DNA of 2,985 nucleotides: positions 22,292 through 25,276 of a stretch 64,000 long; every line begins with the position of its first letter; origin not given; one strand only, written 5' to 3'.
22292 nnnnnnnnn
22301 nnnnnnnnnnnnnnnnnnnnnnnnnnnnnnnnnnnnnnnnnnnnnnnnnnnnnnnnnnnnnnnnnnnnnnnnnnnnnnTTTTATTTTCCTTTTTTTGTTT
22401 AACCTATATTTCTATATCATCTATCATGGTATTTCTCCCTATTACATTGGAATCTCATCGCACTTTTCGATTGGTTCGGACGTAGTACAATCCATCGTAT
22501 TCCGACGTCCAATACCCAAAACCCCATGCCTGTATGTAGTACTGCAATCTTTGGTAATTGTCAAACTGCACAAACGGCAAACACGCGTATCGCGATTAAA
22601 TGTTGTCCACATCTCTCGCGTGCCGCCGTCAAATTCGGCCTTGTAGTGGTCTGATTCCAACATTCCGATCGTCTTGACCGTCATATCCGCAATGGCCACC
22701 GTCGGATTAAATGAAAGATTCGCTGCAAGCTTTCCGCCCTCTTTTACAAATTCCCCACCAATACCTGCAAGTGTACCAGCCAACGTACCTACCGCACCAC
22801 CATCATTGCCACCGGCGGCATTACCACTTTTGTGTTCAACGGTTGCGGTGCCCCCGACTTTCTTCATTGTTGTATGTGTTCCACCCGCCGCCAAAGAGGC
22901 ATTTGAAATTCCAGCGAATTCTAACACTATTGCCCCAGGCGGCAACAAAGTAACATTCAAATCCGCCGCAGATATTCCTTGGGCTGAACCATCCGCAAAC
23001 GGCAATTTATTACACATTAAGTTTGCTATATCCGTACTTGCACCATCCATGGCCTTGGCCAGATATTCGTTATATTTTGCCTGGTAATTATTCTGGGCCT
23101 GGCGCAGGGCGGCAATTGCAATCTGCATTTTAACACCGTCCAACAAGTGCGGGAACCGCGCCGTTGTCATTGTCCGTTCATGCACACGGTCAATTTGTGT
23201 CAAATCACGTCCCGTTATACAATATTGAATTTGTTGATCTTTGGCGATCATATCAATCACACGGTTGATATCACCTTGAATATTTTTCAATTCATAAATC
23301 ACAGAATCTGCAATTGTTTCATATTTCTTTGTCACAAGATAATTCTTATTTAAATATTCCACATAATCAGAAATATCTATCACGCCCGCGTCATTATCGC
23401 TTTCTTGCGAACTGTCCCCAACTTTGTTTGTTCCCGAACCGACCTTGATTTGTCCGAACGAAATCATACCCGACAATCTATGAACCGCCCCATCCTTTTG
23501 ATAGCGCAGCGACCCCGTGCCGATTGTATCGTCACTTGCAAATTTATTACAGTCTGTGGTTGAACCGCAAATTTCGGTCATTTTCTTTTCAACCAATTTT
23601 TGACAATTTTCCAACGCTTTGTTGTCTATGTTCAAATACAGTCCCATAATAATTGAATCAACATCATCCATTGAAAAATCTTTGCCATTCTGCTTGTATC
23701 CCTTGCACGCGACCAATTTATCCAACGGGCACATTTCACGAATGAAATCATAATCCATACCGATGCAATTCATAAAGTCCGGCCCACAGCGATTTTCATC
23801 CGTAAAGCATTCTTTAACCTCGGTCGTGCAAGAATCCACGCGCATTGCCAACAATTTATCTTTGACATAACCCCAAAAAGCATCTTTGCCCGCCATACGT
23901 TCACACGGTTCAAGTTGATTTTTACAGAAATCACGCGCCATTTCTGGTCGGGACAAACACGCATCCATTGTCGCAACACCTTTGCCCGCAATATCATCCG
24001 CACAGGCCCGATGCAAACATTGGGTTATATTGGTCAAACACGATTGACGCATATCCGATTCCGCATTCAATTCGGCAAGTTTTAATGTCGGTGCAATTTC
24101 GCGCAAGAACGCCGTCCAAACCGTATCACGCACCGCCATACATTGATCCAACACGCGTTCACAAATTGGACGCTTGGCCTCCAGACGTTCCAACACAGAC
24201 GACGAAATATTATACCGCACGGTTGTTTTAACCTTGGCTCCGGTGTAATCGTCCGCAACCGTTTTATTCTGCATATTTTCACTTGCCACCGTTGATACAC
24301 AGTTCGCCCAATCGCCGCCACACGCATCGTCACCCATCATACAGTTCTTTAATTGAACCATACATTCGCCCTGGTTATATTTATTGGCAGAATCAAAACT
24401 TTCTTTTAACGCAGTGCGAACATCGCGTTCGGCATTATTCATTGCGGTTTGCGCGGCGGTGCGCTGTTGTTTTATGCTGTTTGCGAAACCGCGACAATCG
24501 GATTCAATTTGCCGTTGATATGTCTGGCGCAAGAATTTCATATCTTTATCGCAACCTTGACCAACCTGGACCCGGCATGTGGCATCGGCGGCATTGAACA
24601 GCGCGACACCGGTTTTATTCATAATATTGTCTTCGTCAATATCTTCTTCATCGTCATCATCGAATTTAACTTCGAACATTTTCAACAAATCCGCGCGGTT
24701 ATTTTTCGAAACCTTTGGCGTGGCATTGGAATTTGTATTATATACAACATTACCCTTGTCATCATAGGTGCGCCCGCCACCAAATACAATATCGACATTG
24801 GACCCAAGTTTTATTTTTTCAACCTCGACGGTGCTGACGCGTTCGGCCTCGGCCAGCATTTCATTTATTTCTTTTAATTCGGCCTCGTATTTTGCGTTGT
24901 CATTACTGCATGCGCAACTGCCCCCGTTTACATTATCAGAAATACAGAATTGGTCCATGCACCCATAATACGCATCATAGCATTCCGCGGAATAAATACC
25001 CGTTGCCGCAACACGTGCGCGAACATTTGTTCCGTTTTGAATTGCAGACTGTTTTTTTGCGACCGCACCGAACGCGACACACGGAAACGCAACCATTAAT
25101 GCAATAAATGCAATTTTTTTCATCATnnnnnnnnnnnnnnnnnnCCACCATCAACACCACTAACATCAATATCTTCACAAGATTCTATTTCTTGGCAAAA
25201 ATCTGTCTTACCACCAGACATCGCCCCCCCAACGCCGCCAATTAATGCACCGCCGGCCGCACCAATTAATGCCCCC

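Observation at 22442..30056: Cluster of three giant secreted cysteine-rich paralogues built from C-x6-C-x4-C modules, wrapped around infA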

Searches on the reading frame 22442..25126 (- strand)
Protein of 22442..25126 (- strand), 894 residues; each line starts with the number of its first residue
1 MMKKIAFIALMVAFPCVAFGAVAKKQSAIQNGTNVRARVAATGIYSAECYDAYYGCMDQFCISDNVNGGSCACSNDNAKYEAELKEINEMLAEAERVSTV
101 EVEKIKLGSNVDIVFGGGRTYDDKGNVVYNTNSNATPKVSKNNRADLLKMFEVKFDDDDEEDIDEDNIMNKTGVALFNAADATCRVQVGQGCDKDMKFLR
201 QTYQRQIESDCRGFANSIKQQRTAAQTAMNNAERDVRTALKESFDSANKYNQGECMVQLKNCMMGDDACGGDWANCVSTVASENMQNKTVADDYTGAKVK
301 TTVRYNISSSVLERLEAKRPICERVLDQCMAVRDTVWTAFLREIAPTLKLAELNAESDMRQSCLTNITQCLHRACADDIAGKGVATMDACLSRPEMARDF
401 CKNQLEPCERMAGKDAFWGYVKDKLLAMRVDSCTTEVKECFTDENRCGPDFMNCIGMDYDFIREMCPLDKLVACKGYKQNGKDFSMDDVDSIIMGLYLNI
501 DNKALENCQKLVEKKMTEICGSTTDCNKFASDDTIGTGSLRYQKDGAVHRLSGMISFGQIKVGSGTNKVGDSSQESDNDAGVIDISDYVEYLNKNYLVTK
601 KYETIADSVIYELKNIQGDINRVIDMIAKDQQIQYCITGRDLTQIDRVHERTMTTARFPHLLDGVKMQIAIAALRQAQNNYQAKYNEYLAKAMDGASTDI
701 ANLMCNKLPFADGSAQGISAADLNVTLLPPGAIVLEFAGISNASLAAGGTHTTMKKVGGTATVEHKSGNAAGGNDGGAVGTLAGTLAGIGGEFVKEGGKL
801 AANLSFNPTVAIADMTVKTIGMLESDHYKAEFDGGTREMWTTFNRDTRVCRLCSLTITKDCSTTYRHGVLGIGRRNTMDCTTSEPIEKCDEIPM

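Call 3: search_protein_families(library=pfam, proteins=[window:22442-25126:-], max_evalue=1)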
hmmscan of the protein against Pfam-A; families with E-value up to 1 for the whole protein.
window:22442-25126:- (894 aa): 2 families
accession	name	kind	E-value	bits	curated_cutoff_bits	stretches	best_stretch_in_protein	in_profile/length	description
PF20912.2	RPC3_helical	-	0.2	12.5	27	0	81-99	23-41/64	DNA-directed RNA polymerase III subunit RPC3, helical hairpin domain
PF02583.22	Trns_repr_metal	-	0.54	11.1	22.8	0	608-632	4-28/78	Metal-sensitive transcriptional repressor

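Call 4: search_protein_families(library=ncbifam, proteins=[window:22442-25126:-], max_evalue=1)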
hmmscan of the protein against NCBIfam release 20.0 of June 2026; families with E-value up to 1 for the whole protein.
window:22442-25126:- (894 aa): 0 families

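Call 8: find_homologous_proteins(query=window:22442-25126:-, max_evalue=0.001)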
Query window:22442-25126:- (894 aa): 1285 proteins with E <= 0.001 among 8000 candidates; the best 120 are listed.
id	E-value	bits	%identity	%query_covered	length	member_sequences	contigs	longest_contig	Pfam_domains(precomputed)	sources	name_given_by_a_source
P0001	0.0e+0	1939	95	100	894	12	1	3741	-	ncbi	-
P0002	0.0e+0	1450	75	100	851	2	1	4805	-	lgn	-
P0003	0.0e+0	1429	73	100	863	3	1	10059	-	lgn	-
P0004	0.0e+0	1421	73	100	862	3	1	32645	-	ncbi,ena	-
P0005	0.0e+0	1416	70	100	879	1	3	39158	-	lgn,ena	-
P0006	0.0e+0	1411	71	100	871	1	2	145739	-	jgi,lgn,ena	jgi:hypothetical protein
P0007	0.0e+0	1376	71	100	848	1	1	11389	-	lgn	-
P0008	0.0e+0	1358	69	100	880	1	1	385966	-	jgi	jgi:hypothetical protein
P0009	0.0e+0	1346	68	100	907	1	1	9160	-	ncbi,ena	-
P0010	0.0e+0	1341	69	100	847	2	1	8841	-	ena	-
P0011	0.0e+0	1334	68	100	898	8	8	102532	-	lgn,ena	-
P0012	0.0e+0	1323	67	100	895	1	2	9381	-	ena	-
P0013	0.0e+0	1315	69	100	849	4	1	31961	-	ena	-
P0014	0.0e+0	1315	69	100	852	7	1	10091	-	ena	-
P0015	0.0e+0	1304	65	100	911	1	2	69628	-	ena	-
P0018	0.0e+0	1278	66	100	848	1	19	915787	-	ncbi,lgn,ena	-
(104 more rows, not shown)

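Call 12: find_encoding_contigs(protein=window:22442-25126:-, flank=10000, max_places=4)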
Protein window:22442-25126:- (894 aa): 6 contigs read that carry it; 1 place shown.
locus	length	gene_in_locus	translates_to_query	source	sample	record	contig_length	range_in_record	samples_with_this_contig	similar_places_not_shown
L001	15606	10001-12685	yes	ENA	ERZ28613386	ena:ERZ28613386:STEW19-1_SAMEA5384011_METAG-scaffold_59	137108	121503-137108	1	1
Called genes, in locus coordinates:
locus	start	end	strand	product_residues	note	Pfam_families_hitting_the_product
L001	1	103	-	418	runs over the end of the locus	PF06689:zf-C4_ClpX, PF00493:MCM (weak), PF01078:Mg_chelatase (faint), PF05496:RuvB_N (weak), PF00004:AAA, PF07724:AAA_2, PF07728:AAA_5 (weak), PF10431:ClpB_D2-small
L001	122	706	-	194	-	PF00574:CLP_protease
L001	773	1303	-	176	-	PF01025:GrpE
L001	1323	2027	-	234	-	PF00121:TIM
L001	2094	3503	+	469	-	PF13623:SurA_N_2, PF13624:SurA_N_3, PF13145:Rotamase_2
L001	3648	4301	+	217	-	-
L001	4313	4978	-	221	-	-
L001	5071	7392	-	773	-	-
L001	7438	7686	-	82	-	PF01176:eIF-1a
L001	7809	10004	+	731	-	-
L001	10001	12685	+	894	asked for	-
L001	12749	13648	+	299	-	PF05552:MS_channel_1st_1, PF00924:MS_channel_2nd, PF21082:MS_channel_3rd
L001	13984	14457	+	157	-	PF03073:TspO_MBR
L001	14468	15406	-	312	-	-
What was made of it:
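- Checked: The 894-aa product of A is an identical gene call on a 137-kb rumen metagenome contig (call 12).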

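Call 13: find_encoding_contigs(protein=P0018, flank=10000, max_places=3)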
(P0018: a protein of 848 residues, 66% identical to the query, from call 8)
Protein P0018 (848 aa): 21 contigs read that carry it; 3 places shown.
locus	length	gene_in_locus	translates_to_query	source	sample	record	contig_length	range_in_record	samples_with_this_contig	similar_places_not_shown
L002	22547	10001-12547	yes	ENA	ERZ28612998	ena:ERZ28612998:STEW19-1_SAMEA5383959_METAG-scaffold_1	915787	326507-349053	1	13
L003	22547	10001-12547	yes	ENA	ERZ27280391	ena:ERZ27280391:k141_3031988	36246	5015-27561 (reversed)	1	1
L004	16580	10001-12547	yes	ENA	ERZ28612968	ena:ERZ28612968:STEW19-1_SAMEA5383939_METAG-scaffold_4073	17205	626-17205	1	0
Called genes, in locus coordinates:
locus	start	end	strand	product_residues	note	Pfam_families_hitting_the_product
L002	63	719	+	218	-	-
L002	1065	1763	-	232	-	-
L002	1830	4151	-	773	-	-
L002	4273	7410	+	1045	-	-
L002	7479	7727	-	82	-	PF01176:eIF-1a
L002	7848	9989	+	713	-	-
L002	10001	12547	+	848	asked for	-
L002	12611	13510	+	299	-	PF05552:MS_channel_1st_1, PF00924:MS_channel_2nd, PF21082:MS_channel_3rd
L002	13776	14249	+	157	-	PF03073:TspO_MBR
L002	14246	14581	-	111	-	-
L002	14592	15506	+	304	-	PF01207:Dus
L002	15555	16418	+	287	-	PF13413:HTH_25, PF13464:RodZ_C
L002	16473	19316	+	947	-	PF00005:ABC_tran (faint), PF02463:SMC_N (faint), PF03193:RsgA_GTPase (faint), PF13191:AAA_16 (faint), PF13481:AAA_25 (faint), PF13555:AAA_29 (faint), PF17760:UvrA_inter, PF17755:UvrA_DNA-bind, +2 more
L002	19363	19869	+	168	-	PF02978:SRP_SPB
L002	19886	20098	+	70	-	-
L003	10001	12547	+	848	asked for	-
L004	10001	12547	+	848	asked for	-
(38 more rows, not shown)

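Call 25: predict_structure(alignment_id=A1)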
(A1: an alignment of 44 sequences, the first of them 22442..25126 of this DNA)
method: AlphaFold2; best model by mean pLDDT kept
length: 894 residues; sequences in the alignment: 44
mean_pLDDT: 62.1   pTM: 0.39
mean pLDDT of the five models: 62.1, 61.4, 57.9, 57.4, 54.1
residues with pLDDT >= 90: 0; 70-90: 343; 50-70: 330; < 50: 221
segments of 3 or more residues with pLDDT < 50: 1-42, 63-68, 110-166, 287-305, 567-577, 644-647, 649-652, 711-716, 749-791, 802-824
pLDDT, mean of each block of 10 residues (from residue 1): 37 31 25 42 62 72 49 65 77 77 59 38 41 33 35 28 44 70 70 72 72 72 80 75 63 78 79 70 52 43 54 79 73 76 73 64 66 68 59 66 69 63 60 71 70 59 69 63 68 61 57 71 62 78 83 83 58 48 80 72 80 86 81 64 47 54 77 85 88 84 72 50 65 78 61 37 44 26 29 60 33 27 52 70 77 78 59 53 76 78
secondary structure, 60 per line:
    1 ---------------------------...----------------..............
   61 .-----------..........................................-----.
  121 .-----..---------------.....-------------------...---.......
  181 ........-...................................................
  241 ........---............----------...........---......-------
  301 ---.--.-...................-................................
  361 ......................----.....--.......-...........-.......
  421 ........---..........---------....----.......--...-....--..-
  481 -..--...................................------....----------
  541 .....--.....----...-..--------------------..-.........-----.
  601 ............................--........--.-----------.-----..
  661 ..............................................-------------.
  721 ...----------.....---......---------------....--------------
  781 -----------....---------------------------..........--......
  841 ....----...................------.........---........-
elements in order (helices of 4 or more, strands of 3 or more residues): H47-61 H73-114 H144-148 H174-188 H190-247 H252-263 H274-284 H288-293 H309-327 H330-382 H387-391 H394-400 H402-412 H414-428 H432-441 H451-454 H459-465 H472-475 H486-520 H527-530 E541-545 E548-552 H586-594 H600-628 H631-638 H659-706 H720-723 E734-738 H742-747 E763-766 H792-795 E823-832 E835-844 E849-867 E874-882 E886-893
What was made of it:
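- On Autotransporter / type V secretion: The A C-terminal strands are polar (call 25 and sequence).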

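Call 28: fold_search(model_id=the predicted structure, library=pdb)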
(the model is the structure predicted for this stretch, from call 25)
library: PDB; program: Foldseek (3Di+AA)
matches with E <= 10: 77; with E <= 0.001: 0
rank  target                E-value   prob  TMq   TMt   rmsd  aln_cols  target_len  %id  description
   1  6yfe_AA               1.4e+00  0.30  0.06  0.26   8.7        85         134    9  Virus-like particle of Beihai levi-like virus 19 (released 2020-09-02)
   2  6yfn_AB               1.8e+00  0.23  0.06  0.24   8.4        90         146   12  Virus-like particle of bacteriophage ESE058 (released 2020-09-02)
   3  3m9u_C                1.8e+00  0.06  0.07  0.15  19.5       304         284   12  Crystal structure of geranylgeranyl pyrophosphate synthase from lactobacillus brevis atcc 367 (released 2010-04-07)
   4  3aa0_B                1.8e+00  0.14  0.05  0.15   9.5        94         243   14  Crystal structure of Actin Capping Protein in complex with the Cp-binding motif derived from CARMIL (released 2010-08-04)
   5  6yft_AA               1.8e+00  0.09  0.04  0.19  10.2        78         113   13  Virus-like particle of Wenzhou levi-like virus 1 (released 2020-09-02)
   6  6yfh_AA               2.2e+00  0.23  0.05  0.22   8.8        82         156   11  Virus-like particle of bacteriophage EMS014 (released 2020-09-02)
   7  6yf7_AA               2.2e+00  0.16  0.05  0.26  10.8        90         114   12  Virus-like particle of bacteriophage AC (released 2020-09-02)
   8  6yfc_AA               2.4e+00  0.28  0.05  0.29  14.4        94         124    7  Virus-like particle of bacteriophage AVE019 (released 2020-09-02)
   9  3m9u_D                2.4e+00  0.05  0.07  0.16  21.0       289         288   11  Crystal structure of geranylgeranyl pyrophosphate synthase from lactobacillus brevis atcc 367 (released 2010-04-07)
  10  6yfb_AA               2.5e+00  0.33  0.05  0.25  13.4       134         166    9  Virus-like particle of bacteriophage AVE016 (released 2020-09-02)
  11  9h6h_A                2.5e+00  0.12  0.04  0.04  15.9        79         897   10  Bacteroides ovatus GH98 endoxylanase with Seleno-methionine substituents (released 2025-11-05)
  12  9h6f_A                2.6e+00  0.13  0.03  0.03  12.7        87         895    8  Bacteroides ovatus GH98 endoxylanase in complex with arabino-xylooligosaccharide (released 2025-11-05)
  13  7ds4_B                2.6e+00  0.12  0.05  0.15   9.3        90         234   12  Crystal structure of actin capping protein in complex with twinflin-1 C-terminus tail F323K mutant (released 2021-03-03)
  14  8y3v_D                3.1e+00  0.16  0.06  0.28  15.6        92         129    6  The self-assembled nanotube of CPC46A/Q70V (released 2024-11-06)
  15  6yfn_AA               3.6e+00  0.13  0.06  0.24  16.6       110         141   13  Virus-like particle of bacteriophage ESE058 (released 2020-09-02)
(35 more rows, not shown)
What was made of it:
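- Tried and rejected: Full-length AF2 of A. With a shallow 44-sequence alignment the model was poor (pLDDT 62, pTM 0.39), and its Foldseek hits were meaningless (calls 25, 28).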

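Call 29: find_related_loci(query=A1, collection=genome_contigs, flank=8000)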
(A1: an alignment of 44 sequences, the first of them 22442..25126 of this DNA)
Query A1 (894 aa) in genome_contigs; peptide patterns used: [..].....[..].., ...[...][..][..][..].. (x = any residue, [..] = any of these).
324 stretches matched a pattern; 311 encode a relative of the query (tblastn E <= 1e-3); the best 80 are kept; 80 distinct loci.
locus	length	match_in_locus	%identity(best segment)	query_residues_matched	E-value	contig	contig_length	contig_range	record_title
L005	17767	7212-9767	69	2-894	0e+0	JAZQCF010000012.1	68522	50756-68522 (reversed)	MAG: Candidatus Enterousia sp. isolate T1900044638_TS20190104.MAGScoT_cleanbin_000062 SGB_1213_k141_774488, whole genome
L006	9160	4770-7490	68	1-894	0e+0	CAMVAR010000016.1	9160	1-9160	MAG TPA_asm: uncultured proteobacterium isolate SRR8387716_bin.101_metaWRAP_v1.3_MAG genome assembly, contig: ERZ1420954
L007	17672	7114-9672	66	2-894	0e+0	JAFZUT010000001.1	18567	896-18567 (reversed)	MAG: Alphaproteobacteria bacterium isolate RGIG8116 Water_buffalos_Rumen-3__c150712, whole genome shotgun sequence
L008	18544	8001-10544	66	2-894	0e+0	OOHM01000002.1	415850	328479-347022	uncultured proteobacterium isolate RUG585 genome assembly, contig: scaffold_7, whole genome shotgun sequence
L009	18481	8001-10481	63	1-894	0e+0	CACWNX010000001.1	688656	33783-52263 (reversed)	MAG: uncultured proteobacterium isolate RUG10747 genome assembly, contig: RUG10747_asm_1, whole genome shotgun sequence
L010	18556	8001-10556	66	2-894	0e+0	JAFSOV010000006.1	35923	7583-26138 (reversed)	MAG: Alphaproteobacteria bacterium isolate RGIG3338 Goat_Reticulum-6__c140628, whole genome shotgun sequence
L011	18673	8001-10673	58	7-894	0e+0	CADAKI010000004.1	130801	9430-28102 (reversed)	MAG: uncultured proteobacterium isolate RUG13375 genome assembly, contig: RUG13375_asm_4, whole genome shotgun sequence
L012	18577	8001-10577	60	23-894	0e+0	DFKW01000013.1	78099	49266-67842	MAG TPA_asm: Alphaproteobacteria bacterium UBA3635 UBA3635_contig_7309, whole genome shotgun sequence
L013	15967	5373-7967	60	1-894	0e+0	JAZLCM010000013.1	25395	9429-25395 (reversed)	MAG: Candidatus Enterousia sp. isolate T1900045049_TC20190042.MAGScoT_cleanbin_000031 SGB_4517_k141_241069, whole genome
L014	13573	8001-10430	61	1-894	0e+0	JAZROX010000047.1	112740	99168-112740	MAG: Candidatus Enterousia sp. isolate T1900045382_YK20190072.MAGScoT_cleanbin_000029 SGB_6903_k141_41232, whole genome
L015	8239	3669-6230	60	2-894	0e+0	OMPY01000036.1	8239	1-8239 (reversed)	uncultured proteobacterium isolate RUG774 genome assembly, contig: scaffold_4284, whole genome shotgun sequence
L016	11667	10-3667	60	2-894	0e+0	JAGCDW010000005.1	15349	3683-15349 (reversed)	MAG: Alphaproteobacteria bacterium isolate RGIG9702 Yak_Omasum-2__c62767, whole genome shotgun sequence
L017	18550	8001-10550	59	2-894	0e+0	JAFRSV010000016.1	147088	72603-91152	MAG: Alphaproteobacteria bacterium isolate RGIG2769 Goat_Omasum-5__c721047, whole genome shotgun sequence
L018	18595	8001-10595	59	2-894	0e+0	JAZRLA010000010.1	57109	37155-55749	MAG: Candidatus Enterousia sp. isolate T1900045443_YK20190134.MAGScoT_cleanbin_000016 SGB_7130_k141_3532350, whole genom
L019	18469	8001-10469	59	1-894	0e+0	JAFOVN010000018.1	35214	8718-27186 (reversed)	MAG: Alphaproteobacteria bacterium isolate RGIG837 Dairy_cattle_Omasum.Co__c1334858, whole genome shotgun sequence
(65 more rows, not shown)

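Call 32: search_solved_structures(query=A1, max_evalue=1)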
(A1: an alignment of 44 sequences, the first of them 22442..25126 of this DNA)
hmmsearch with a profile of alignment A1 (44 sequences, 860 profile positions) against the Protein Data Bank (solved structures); distinct sequences matched with E-value up to 1: 0.

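Call 75: search_protein_families(library=phrogs, proteins=[window:22442-25126:-], max_evalue=0.01)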
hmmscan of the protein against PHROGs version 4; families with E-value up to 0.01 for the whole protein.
window:22442-25126:- (894 aa): 1 family
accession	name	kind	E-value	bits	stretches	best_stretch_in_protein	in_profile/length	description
phrog_24497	-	unknown function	0.0029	18.6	0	103-145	7-49/64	-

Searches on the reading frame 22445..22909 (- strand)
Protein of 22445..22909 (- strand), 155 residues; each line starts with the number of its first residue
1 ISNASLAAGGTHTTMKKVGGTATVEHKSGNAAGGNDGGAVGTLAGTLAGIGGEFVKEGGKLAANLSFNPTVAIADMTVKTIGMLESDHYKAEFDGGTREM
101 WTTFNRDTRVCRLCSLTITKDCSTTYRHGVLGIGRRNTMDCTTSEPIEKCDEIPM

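Call 72: search_protein_families(library=pfam, proteins=[window:22445-22909:-], max_evalue=10)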
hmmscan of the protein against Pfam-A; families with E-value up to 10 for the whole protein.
window:22445-22909:- (155 aa): 0 families
